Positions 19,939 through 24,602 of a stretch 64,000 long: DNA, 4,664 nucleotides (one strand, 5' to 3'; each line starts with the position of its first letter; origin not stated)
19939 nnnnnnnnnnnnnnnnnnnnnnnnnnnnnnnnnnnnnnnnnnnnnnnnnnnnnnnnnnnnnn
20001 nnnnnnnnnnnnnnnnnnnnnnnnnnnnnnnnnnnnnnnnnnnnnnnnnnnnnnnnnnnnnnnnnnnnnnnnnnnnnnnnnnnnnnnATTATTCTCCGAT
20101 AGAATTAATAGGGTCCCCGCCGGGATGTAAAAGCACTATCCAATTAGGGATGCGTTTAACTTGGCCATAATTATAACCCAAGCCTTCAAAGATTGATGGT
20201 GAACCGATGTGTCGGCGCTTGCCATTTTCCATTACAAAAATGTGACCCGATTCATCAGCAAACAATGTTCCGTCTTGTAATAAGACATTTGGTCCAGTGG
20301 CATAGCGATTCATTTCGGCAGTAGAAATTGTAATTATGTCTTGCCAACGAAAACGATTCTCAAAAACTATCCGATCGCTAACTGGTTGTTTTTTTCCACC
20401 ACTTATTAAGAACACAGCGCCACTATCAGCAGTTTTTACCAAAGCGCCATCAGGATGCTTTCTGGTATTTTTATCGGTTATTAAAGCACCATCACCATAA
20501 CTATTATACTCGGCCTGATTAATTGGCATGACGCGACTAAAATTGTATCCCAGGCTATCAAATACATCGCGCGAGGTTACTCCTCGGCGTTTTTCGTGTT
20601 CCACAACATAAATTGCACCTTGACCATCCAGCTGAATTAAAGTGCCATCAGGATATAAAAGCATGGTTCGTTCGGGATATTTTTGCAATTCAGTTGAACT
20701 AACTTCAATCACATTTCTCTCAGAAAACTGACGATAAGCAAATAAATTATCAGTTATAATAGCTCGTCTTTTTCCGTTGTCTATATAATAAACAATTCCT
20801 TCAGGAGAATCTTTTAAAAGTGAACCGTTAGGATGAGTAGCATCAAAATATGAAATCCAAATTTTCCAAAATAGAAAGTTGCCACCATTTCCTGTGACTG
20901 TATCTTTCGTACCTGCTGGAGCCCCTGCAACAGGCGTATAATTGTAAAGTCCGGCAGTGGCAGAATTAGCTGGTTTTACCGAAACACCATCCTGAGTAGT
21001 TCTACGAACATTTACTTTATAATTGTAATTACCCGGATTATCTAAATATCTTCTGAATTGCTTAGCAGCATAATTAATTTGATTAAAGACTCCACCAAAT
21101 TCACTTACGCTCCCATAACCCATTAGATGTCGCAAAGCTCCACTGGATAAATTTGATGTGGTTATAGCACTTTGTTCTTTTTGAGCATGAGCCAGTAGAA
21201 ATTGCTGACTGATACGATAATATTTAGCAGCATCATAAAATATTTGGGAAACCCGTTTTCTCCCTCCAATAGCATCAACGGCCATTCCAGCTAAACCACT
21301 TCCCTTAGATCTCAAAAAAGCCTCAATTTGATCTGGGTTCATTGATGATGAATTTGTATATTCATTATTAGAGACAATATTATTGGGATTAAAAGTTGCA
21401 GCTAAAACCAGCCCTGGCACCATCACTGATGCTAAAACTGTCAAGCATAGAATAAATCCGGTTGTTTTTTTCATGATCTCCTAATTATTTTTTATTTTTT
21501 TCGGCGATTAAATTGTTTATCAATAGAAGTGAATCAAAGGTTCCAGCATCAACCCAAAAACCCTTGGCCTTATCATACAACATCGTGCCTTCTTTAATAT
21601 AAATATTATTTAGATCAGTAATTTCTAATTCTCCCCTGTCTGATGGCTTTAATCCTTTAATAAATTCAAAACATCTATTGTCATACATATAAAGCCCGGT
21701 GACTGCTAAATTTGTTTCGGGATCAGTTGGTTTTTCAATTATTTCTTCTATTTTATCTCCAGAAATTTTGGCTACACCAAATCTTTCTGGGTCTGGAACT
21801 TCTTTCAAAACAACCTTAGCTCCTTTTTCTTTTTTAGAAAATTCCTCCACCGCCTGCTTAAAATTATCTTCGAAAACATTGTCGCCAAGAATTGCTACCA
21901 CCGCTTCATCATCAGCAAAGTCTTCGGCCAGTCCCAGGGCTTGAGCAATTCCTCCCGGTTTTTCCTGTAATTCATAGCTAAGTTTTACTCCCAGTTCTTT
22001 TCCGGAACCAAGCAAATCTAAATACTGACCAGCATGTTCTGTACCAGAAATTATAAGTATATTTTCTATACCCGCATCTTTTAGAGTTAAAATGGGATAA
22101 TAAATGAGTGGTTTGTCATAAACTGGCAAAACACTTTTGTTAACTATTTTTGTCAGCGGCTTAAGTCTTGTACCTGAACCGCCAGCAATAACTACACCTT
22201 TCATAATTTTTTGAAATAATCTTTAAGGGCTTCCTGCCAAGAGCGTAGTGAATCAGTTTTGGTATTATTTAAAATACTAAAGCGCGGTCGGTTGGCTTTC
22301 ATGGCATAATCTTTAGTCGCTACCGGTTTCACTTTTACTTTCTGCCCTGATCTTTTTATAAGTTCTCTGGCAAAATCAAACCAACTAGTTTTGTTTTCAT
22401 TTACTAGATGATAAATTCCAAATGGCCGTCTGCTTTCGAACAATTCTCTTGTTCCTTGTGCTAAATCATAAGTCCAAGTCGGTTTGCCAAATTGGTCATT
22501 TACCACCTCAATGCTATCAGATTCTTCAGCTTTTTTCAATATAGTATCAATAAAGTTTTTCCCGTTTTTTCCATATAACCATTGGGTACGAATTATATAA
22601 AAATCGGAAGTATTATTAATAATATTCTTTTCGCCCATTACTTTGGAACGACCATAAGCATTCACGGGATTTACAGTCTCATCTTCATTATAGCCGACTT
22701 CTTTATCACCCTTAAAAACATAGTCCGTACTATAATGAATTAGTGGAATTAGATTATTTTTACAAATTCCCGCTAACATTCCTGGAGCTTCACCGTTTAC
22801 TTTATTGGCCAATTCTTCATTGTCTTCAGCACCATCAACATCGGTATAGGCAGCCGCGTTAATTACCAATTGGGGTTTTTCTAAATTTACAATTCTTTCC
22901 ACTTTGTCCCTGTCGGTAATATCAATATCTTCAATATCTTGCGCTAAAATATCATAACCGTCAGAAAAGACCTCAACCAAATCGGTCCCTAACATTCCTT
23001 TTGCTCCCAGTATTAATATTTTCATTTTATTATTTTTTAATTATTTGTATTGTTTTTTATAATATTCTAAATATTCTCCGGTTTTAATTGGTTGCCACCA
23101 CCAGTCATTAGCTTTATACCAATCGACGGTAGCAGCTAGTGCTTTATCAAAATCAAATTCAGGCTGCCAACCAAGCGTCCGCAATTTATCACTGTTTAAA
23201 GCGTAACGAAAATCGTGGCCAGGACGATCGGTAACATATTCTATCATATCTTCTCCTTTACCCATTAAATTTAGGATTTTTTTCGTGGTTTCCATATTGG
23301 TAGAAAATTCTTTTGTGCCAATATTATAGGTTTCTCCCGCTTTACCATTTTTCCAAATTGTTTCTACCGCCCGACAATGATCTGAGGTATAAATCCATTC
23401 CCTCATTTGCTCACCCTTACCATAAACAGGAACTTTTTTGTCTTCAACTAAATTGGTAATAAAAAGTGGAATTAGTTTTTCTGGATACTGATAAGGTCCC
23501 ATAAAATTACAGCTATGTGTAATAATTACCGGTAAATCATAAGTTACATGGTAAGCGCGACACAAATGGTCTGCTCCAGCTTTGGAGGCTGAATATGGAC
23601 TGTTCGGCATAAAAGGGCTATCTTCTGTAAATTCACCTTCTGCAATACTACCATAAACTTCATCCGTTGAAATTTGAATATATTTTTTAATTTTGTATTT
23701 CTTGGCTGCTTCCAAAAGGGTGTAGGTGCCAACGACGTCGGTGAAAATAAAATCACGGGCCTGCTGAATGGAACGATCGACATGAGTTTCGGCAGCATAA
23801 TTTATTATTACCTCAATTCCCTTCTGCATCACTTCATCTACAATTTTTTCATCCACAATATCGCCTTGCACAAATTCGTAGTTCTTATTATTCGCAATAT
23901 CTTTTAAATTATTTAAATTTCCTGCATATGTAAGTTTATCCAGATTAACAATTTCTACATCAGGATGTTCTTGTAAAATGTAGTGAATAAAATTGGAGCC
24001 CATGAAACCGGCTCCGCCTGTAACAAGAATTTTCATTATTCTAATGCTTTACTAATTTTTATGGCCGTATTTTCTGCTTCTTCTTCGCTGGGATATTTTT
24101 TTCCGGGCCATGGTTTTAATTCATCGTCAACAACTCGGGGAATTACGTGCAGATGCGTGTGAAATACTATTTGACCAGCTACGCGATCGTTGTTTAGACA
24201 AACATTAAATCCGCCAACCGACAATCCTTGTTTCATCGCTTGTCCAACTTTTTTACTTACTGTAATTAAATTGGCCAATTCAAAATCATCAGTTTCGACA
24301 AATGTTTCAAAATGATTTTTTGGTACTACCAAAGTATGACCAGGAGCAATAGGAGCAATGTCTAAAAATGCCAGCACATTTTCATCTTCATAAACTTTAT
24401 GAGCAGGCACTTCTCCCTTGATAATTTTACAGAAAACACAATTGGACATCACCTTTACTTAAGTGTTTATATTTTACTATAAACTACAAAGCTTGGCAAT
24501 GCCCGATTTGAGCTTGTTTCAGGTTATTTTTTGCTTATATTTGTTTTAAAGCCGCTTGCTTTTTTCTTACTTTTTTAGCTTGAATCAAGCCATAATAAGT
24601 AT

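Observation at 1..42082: About 42-kb uninterrupted single-strand glycan super-locus with Wzy/Wzz components but no visible Wzx or initiating phosphotransferase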

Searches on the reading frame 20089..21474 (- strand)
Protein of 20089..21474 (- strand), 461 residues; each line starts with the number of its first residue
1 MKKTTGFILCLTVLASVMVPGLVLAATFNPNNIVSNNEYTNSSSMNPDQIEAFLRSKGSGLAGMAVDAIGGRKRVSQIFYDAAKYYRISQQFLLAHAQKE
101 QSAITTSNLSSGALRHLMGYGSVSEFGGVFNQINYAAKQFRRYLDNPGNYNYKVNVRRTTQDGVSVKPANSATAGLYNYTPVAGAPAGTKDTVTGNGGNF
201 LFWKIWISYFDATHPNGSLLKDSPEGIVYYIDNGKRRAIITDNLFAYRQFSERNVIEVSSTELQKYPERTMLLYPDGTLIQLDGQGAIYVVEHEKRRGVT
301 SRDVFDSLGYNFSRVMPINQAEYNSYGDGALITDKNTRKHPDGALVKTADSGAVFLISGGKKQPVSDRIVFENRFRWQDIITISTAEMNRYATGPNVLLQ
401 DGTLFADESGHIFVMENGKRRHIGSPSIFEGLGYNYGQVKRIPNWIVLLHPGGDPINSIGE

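Call 9: search_protein_families(library=pfam, proteins=[window:20089-21474:-], max_evalue=0.01)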
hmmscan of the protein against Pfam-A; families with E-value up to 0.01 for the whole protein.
window:20089-21474:- (461 aa): 0 families

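Call 33: search_protein_families(library=ncbifam, proteins=[window:20089-21474:-], max_evalue=0.01)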
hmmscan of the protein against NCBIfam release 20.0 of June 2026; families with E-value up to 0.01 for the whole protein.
window:20089-21474:- (461 aa): 0 families

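Call 70: search_protein_families(library=pfam, proteins=[window:20089-21474:-], max_evalue=5)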
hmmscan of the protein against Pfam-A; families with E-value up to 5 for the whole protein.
window:20089-21474:- (461 aa): 1 family
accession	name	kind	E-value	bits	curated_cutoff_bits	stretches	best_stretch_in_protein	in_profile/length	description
PF20415.3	DUF6699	-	0.1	13.2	24.1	1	291-326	49-82/131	Family of unknown function (DUF6699)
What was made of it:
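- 20089..21474 (-): Secreted 461-aa protein with no family match and an apparent four-fold ...G(K/E)(K/R)R... repeat. No Pfam or NCBIfam hit (calls 9, 33, 70).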

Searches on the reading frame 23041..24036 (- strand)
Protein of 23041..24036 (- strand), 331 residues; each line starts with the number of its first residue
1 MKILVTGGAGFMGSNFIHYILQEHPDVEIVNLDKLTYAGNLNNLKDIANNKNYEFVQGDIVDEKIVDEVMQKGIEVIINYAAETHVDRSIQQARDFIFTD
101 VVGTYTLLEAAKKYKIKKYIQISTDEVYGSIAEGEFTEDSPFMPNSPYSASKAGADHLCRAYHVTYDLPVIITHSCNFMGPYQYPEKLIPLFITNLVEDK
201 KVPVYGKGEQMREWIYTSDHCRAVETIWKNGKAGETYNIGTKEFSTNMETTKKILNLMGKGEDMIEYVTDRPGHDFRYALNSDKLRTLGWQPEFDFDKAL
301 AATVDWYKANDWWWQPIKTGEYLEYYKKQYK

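Call 10: search_protein_families(library=pfam, proteins=[window:23041-24036:-], max_evalue=0.01)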
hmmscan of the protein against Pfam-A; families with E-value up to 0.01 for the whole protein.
window:23041-24036:- (331 aa): 10 families
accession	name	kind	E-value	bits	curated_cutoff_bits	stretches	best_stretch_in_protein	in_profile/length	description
PF16363.11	GDP_Man_Dehyd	-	1.8e-74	251.6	27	1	4-301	1-330/332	GDP-mannose 4,6 dehydratase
PF01370.27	Epimerase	-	5.8e-64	216.2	20.9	1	3-240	1-240/240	NAD dependent epimerase/dehydratase family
PF02719.21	Polysacc_synt_2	-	1.7e-19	70.6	20.2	1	3-274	1-267/293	Polysaccharide biosynthesis protein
PF01073.25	3Beta_HSD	-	3.3e-18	66.1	22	1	4-217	1-218/280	3-beta hydroxysteroid dehydrogenase/isomerase family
PF04321.23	RmlD_sub_bind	-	8.7e-15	55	27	1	1-164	1-141/287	RmlD substrate binding domain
PF07993.18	NAD_binding_4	-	1.2e-13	51.3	20.1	1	5-173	1-202/258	Male sterility protein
PF13460.12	NAD_binding_10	-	6.3e-08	33.1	27.2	1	7-166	1-138/184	NAD(P)H-binding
PF05368.20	NmrA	-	5.2e-05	23.4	27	1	2-260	4-232/298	NmrA-like family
PF01113.26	DapB_N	-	9.1e-05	23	25.6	1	1-120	1-113/124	Dihydrodipicolinate reductase, N-terminus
PF00106.31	adh_short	-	0.00034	20.6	26.6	1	3-163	3-164/195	short chain dehydrogenase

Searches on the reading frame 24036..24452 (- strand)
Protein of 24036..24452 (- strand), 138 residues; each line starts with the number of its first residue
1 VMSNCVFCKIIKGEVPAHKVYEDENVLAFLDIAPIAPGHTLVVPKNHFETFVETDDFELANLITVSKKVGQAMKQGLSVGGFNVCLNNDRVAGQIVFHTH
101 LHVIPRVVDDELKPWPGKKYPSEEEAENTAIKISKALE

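Call 10: search_protein_families(library=pfam, proteins=[window:24036-24452:-], max_evalue=0.01)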
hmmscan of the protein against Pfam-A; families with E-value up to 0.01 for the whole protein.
window:24036-24452:- (138 aa): 2 families
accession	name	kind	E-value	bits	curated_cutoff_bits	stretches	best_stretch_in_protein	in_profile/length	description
PF01230.28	HIT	-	1.2e-27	96.8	21.5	1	13-106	2-95/98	HIT domain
PF11969.13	DcpS_C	-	1.1e-13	52.1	24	1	4-104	1-100/114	Scavenger mRNA decapping enzyme C-term binding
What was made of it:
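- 24036..24452 (-): HIT-family protein. It is probably not glycan-specific. PF01230, 96.8 bits (call 10).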
